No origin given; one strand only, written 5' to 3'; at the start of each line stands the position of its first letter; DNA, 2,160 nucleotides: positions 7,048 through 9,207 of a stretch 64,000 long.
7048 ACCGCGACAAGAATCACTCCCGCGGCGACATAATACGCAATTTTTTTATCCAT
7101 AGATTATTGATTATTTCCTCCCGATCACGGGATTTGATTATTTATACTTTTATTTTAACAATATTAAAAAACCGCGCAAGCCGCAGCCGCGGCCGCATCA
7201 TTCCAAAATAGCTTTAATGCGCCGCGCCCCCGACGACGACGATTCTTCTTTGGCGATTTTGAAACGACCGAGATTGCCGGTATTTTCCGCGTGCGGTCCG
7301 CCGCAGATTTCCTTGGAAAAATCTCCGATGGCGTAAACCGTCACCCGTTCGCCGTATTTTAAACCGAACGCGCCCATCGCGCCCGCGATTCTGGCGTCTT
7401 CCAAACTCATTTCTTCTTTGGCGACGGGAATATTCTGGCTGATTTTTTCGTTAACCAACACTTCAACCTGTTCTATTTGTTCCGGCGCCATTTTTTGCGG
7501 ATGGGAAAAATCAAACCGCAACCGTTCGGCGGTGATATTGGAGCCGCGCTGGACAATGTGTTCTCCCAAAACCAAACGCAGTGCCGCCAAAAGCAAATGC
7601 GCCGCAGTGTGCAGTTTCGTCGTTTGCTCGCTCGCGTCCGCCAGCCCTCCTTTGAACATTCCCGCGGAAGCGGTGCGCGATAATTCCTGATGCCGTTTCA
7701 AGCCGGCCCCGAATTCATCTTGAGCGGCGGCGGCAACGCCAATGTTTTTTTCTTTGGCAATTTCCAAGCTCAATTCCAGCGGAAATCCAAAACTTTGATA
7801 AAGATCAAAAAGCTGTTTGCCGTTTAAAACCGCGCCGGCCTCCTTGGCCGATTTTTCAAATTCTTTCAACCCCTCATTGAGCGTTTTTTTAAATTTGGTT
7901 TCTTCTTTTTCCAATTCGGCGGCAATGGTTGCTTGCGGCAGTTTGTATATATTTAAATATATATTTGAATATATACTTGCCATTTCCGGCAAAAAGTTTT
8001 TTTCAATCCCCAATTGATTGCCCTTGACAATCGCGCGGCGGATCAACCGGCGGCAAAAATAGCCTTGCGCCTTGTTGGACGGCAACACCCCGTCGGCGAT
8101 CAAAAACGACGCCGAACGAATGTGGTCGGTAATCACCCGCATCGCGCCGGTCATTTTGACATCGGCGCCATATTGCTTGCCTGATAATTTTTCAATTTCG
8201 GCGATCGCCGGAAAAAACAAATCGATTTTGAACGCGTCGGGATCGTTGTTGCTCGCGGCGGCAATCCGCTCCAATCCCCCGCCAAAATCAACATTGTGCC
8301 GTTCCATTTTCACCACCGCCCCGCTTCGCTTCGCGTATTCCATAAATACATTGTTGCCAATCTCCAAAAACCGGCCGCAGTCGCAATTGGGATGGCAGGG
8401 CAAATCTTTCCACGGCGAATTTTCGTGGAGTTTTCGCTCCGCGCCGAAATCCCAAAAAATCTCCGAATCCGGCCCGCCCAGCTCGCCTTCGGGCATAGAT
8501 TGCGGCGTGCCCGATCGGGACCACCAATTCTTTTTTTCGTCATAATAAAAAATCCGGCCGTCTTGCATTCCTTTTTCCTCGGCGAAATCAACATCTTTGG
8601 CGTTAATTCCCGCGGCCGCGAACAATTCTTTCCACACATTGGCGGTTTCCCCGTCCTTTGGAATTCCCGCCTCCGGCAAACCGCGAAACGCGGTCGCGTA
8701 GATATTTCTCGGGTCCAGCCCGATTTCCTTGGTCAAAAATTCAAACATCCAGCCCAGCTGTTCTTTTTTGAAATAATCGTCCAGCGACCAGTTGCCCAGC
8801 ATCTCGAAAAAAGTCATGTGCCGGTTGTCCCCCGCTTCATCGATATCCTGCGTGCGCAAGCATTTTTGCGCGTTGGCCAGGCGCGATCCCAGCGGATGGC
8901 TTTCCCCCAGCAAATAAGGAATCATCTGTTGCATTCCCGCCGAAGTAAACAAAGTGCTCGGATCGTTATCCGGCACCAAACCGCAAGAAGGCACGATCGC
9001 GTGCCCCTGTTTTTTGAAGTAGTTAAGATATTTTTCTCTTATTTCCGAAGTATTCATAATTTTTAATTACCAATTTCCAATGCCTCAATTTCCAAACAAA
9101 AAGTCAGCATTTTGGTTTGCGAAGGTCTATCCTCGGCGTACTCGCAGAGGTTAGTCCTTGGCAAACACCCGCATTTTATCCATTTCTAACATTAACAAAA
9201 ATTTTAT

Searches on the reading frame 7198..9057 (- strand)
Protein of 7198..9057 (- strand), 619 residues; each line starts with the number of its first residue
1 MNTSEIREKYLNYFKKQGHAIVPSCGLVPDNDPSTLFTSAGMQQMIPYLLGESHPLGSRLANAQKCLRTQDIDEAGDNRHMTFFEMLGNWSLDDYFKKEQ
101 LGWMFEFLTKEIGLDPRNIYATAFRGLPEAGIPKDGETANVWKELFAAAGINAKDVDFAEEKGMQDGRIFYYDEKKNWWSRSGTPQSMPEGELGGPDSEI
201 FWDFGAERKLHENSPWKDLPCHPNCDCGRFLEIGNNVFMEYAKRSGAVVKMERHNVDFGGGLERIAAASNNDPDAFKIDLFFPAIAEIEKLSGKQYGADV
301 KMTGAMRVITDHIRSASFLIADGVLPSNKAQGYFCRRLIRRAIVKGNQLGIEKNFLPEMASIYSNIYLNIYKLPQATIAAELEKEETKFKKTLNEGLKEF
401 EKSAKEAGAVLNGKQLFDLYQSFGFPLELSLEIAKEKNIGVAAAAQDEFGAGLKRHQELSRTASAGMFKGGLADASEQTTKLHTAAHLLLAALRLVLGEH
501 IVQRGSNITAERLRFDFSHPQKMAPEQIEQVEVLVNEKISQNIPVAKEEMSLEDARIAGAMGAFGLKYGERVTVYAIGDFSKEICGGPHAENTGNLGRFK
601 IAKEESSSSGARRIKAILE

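Call 8: search_protein_families(library=pfam, proteins=[window:7198-9057:-], max_evalue=0.01)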
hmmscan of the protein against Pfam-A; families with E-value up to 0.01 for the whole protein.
window:7198-9057:- (619 aa): 3 families
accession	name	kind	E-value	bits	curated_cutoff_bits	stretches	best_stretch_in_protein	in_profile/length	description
PF01411.24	tRNA-synt_2c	-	2.8e-109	366.6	30.3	1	5-466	1-434/552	tRNA synthetases class II (A)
PF07973.19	tRNA_SAD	-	3.3e-15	56.2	24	1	572-614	1-43/44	Threonyl and Alanyl tRNA synthetase second additional domain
PF20063.5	DUF6462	-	0.00024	21.7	27.1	0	233-253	15-35/51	Family of unknown function (DUF6462)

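Call 18: find_encoding_contigs(protein=window:7198-9057:-, flank=6000, max_places=10)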
Protein window:7198-9057:- (619 aa): 4 contigs read that carry it; 2 places shown.
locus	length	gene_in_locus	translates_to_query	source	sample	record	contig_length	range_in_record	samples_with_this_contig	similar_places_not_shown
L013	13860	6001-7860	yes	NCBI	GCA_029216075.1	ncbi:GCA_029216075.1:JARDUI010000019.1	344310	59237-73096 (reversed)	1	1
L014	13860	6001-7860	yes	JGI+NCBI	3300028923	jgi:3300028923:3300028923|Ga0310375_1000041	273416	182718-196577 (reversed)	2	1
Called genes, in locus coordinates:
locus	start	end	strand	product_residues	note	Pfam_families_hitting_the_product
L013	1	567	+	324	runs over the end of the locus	PF02016:Peptidase_S66, PF17676:Peptidase_S66C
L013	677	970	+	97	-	PF01022:HTH_5, PF01047:MarR (weak), PF12840:HTH_20 (weak), PF13412:HTH_24 (weak), PF25212:HVO_A0114 (weak)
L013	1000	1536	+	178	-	PF01522:Polysacc_deac_1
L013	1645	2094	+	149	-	PF00293:NUDIX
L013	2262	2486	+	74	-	-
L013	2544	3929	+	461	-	PF01637:ATPase_2, PF13173:AAA_14, PF03008:DUF234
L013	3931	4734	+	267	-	PF12146:Hydrolase_4 (weak)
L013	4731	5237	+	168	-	-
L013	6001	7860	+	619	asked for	PF01411:tRNA-synt_2c, PF07973:tRNA_SAD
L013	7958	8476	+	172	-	-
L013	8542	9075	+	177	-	PF01931:NTPase_I-T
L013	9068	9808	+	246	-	-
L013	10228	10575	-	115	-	PF00453:Ribosomal_L20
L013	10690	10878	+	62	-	-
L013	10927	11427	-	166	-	PF05198:IF3_N, PF00707:IF3_C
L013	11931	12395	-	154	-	PF01668:SmpB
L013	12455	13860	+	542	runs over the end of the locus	PF03485:Arg_tRNA_synt_N, PF00750:tRNA-synt_1d, PF01921:tRNA-synt_1f (faint), PF01406:tRNA-synt_1e (faint), PF09334:tRNA-synt_1g (faint), PF05746:DALR_1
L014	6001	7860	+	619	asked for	PF01411:tRNA-synt_2c, PF07973:tRNA_SAD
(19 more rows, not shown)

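Call 19: find_homologous_proteins(query=window:7198-9057:-, max_evalue=1e-50)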
Query window:7198-9057:- (619 aa): 8000 proteins with E <= 1e-50 among 8000 candidates; the best 120 are listed.
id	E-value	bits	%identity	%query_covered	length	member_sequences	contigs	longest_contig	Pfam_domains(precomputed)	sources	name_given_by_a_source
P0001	0.0e+0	1416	100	100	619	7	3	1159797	PF01411.25,PF07973.20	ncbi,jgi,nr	ncbi:MAG: alanine--tRNA ligase [Candidatus Nealsonbacteria bacterium DGGOD1a]|nr:MAG: alanine--tRNA 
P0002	0.0e+0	1174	82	100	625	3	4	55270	PF01411.25,PF07973.20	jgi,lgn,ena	-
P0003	0.0e+0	1145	80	100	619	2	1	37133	PF01411.25,PF07973.20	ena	-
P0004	0.0e+0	1135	79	100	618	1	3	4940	PF01411.25,PF07973.20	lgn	-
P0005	0.0e+0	1131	79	100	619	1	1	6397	PF01411.25,PF07973.20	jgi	-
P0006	0.0e+0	1131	79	100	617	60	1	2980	PF01411.25,PF07973.20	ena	-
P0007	0.0e+0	1125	79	100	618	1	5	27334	PF01411.25,PF07973.20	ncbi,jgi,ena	-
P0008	0.0e+0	1125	79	100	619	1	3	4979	PF01411.25,PF07973.20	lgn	-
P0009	0.0e+0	1123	79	100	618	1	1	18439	PF01411.25,PF07973.20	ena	-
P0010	0.0e+0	1122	78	100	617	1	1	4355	PF01411.25,PF07973.20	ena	-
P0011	0.0e+0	1119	78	100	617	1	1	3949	PF01411.25,PF07973.20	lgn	-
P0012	0.0e+0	1118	78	100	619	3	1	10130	PF01411.25,PF07973.20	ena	-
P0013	0.0e+0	1116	79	98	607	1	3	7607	PF01411.25,PF07973.20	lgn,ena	-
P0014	0.0e+0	1107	78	100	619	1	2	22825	PF01411.25,PF07973.20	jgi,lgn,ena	-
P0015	0.0e+0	1104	77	100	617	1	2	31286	PF01411.25,PF07973.20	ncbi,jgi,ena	-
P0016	0.0e+0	1104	77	100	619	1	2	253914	PF01411.25,PF07973.20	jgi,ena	jgi:alanyl-tRNA synthetase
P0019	0.0e+0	1098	77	100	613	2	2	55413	PF01411.25,PF07973.20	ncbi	ncbi:MAG: alanine--tRNA ligase [Minisyncoccales bacterium]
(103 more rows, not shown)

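Call 20: find_encoding_contigs(protein=P0002, flank=5000, max_places=3)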
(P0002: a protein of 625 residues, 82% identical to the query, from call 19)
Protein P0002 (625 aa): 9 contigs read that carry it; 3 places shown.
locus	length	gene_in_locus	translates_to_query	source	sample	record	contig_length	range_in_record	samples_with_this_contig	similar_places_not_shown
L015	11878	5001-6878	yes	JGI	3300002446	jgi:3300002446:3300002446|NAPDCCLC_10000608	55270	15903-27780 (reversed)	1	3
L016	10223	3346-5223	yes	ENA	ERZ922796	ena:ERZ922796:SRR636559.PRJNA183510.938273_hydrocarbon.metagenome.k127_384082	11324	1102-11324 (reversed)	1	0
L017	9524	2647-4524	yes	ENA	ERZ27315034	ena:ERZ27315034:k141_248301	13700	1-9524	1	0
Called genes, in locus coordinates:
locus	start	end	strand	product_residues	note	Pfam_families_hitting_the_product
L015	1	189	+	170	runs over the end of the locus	PF13302:Acetyltransf_3, PF00583:Acetyltransf_1 (weak)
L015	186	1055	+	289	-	PF12146:Hydrolase_4 (weak), PF00561:Abhydrolase_1 (weak), PF08538:DUF1749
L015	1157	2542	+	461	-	PF01637:ATPase_2, PF13173:AAA_14, PF03008:DUF234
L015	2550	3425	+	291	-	PF05822:UMPH-1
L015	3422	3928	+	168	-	-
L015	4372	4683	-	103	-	-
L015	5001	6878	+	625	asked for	PF01411:tRNA-synt_2c, PF07973:tRNA_SAD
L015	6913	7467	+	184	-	-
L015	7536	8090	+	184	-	PF01931:NTPase_I-T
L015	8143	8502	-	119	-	PF00453:Ribosomal_L20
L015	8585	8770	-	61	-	PF01632:Ribosomal_L35p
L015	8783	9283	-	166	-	PF05198:IF3_N, PF00707:IF3_C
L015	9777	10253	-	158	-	PF01668:SmpB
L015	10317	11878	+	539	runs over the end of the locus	PF03485:Arg_tRNA_synt_N, PF01921:tRNA-synt_1f (faint), PF00750:tRNA-synt_1d (weak), PF05746:DALR_1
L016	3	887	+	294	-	?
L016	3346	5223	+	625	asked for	PF01411:tRNA-synt_2c, PF07973:tRNA_SAD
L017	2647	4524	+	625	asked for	PF01411:tRNA-synt_2c, PF07973:tRNA_SAD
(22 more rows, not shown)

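Call 21: find_encoding_contigs(protein=P0003, flank=5000, max_places=2)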
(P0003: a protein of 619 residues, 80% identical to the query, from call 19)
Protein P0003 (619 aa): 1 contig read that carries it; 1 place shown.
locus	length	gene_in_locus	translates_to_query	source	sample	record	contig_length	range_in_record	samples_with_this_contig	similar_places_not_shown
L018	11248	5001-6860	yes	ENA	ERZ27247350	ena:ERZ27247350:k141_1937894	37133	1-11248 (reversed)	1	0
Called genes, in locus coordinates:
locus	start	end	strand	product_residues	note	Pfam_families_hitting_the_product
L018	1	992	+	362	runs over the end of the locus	-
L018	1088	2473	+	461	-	PF01637:ATPase_2, PF13173:AAA_14, PF03008:DUF234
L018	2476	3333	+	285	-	PF05822:UMPH-1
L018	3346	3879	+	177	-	-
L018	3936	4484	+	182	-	PF00293:NUDIX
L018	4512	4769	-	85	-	-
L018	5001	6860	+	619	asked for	PF01411:tRNA-synt_2c, PF07973:tRNA_SAD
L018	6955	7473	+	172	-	-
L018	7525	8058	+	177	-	PF01931:NTPase_I-T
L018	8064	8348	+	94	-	-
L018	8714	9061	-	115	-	PF00453:Ribosomal_L20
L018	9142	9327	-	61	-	PF01632:Ribosomal_L35p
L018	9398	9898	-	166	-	PF05198:IF3_N, PF00707:IF3_C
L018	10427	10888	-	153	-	PF01668:SmpB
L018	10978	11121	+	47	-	-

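Call 22: find_encoding_contigs(protein=P0016, flank=5000, max_places=2)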
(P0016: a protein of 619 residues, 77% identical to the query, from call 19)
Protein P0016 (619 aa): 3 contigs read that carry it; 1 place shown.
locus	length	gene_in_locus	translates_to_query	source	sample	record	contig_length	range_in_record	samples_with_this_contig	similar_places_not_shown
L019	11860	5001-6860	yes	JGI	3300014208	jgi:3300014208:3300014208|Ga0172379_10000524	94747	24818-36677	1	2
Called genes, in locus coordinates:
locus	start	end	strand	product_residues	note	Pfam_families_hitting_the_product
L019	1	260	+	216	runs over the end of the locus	PF03575:Peptidase_S51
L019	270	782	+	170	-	PF01661:Macro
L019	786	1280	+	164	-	PF00293:NUDIX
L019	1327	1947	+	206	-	PF02632:BioY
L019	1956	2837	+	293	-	PF05822:UMPH-1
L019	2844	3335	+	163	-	-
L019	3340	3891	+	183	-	PF00293:NUDIX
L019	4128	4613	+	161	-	PF12641:Flavodoxin_3 (faint), PF12682:Flavodoxin_4, PF12724:Flavodoxin_5 (weak)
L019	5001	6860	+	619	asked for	PF01411:tRNA-synt_2c, PF07973:tRNA_SAD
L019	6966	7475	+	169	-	-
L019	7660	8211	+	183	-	PF01931:NTPase_I-T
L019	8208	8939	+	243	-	-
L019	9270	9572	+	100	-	-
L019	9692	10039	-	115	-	PF00453:Ribosomal_L20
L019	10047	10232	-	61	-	PF01632:Ribosomal_L35p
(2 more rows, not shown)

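Call 23: find_encoding_contigs(protein=P0019, flank=5000, max_places=2)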
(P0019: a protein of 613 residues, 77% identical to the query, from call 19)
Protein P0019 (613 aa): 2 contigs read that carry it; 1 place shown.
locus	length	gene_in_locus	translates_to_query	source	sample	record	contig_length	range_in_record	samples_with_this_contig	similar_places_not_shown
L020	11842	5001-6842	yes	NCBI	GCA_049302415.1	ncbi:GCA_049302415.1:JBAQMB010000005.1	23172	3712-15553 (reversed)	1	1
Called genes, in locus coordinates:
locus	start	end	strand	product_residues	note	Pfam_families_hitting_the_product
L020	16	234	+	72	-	PF13560:HTH_31, PF01381:HTH_3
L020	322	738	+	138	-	PF00293:NUDIX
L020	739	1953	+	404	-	PF04389:Peptidase_M28 (faint), PF01546:Peptidase_M20, PF07687:M20_dimer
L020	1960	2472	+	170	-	PF13302:Acetyltransf_3, PF00583:Acetyltransf_1 (weak)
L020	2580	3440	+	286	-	PF05822:UMPH-1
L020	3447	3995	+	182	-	PF00293:NUDIX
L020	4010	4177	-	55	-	-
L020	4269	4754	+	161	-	PF12641:Flavodoxin_3 (faint), PF12682:Flavodoxin_4, PF12724:Flavodoxin_5 (weak)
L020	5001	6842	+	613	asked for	PF01411:tRNA-synt_2c, PF07973:tRNA_SAD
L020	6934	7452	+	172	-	-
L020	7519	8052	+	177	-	PF01931:NTPase_I-T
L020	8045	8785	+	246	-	-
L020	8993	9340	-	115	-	PF00453:Ribosomal_L20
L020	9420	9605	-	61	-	PF01632:Ribosomal_L35p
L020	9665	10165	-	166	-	PF05198:IF3_N, PF00707:IF3_C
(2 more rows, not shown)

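Call 32: search_protein_families(library=pfam, proteins=[L015:4372-4683:-, L013:4731-5237:+], max_evalue=0.01)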
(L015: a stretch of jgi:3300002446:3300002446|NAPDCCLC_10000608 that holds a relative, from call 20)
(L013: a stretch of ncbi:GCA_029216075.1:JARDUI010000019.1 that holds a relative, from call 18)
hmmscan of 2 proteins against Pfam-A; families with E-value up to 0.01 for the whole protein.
L015:4372-4683:- (103 aa): 0 families

L013:4731-5237:+ (168 aa): 0 families

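Call 51: search_protein_families(library=pfam, proteins=[L110:390-2798:-], max_evalue=0.001)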
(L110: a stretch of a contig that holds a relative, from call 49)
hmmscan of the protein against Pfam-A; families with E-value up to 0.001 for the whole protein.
L110:390-2798:- (802 aa): 5 families
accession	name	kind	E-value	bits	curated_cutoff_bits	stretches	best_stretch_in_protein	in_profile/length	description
PF13603.12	tRNA-synt_1_2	-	5.2e-59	199.3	25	1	221-402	1-184/185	Leucyl-tRNA synthetase, editing domain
PF00133.28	tRNA-synt_1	-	3e-48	165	22.7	2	13-217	1-217/414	tRNA synthetases class I (I, L, M and V)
PF09334.17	tRNA-synt_1g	-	3.7e-29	102.1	20.1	2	40-183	6-145/391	tRNA synthetases class I (M)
PF08264.19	Anticodon_1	-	8.8e-26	91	25.1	1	651-766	4-145/148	Anticodon-binding domain of tRNA ligase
PF01406.26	tRNA-synt_1e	-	1.1e-05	25.4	27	0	574-624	247-296/301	tRNA synthetases class I (C) catalytic domain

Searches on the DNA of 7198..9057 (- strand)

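Call 49: search_rna_families(sources=[L044, L053, L092, L095, L068, L100, L098, L010, L018, L020, L019, L110, L134, L072, L119], threshold=gathering)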
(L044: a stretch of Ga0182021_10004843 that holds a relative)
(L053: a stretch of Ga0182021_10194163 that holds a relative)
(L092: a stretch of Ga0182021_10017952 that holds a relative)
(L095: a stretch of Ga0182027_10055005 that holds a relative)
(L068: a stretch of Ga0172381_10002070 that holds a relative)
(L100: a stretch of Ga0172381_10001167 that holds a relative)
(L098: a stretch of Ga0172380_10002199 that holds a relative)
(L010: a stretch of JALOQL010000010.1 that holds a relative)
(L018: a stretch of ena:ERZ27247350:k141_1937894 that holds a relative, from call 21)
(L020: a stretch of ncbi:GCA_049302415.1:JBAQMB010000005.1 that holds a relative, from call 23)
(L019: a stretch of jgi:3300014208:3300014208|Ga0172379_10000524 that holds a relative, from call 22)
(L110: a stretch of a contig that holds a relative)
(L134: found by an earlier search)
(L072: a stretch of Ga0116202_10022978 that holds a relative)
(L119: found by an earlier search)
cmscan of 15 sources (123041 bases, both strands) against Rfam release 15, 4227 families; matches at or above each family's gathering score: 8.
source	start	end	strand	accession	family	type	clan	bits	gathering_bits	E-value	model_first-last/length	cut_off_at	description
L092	6876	8392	+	RF02541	LSU_rRNA_bacteria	Gene; rRNA;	CL00112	1086.2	50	0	1-1411/2925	3'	Bacterial large subunit ribosomal RNA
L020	10407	10767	-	RF00023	tmRNA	Gene;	CL00001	119.5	47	8e-46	1-374/374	no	transfer-messenger RNA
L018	9914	10276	-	RF00023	tmRNA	Gene;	CL00001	119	47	1.3e-45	1-374/374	no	transfer-messenger RNA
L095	2214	2575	+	RF00023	tmRNA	Gene;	CL00001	116.8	47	1.1e-44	1-374/374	no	transfer-messenger RNA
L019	10861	11215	-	RF00023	tmRNA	Gene;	CL00001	112.7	47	5.8e-43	1-374/374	no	transfer-messenger RNA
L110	3823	3894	-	RF00005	tRNA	Gene; tRNA;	CL00001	53.2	29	2.5e-08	1-71/71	no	tRNA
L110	3540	3618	-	RF00005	tRNA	Gene; tRNA;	CL00001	50.8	29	1.2e-07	1-71/71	no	tRNA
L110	3622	3694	-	RF00005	tRNA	Gene; tRNA;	CL00001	42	29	3.1e-05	1-71/71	no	tRNA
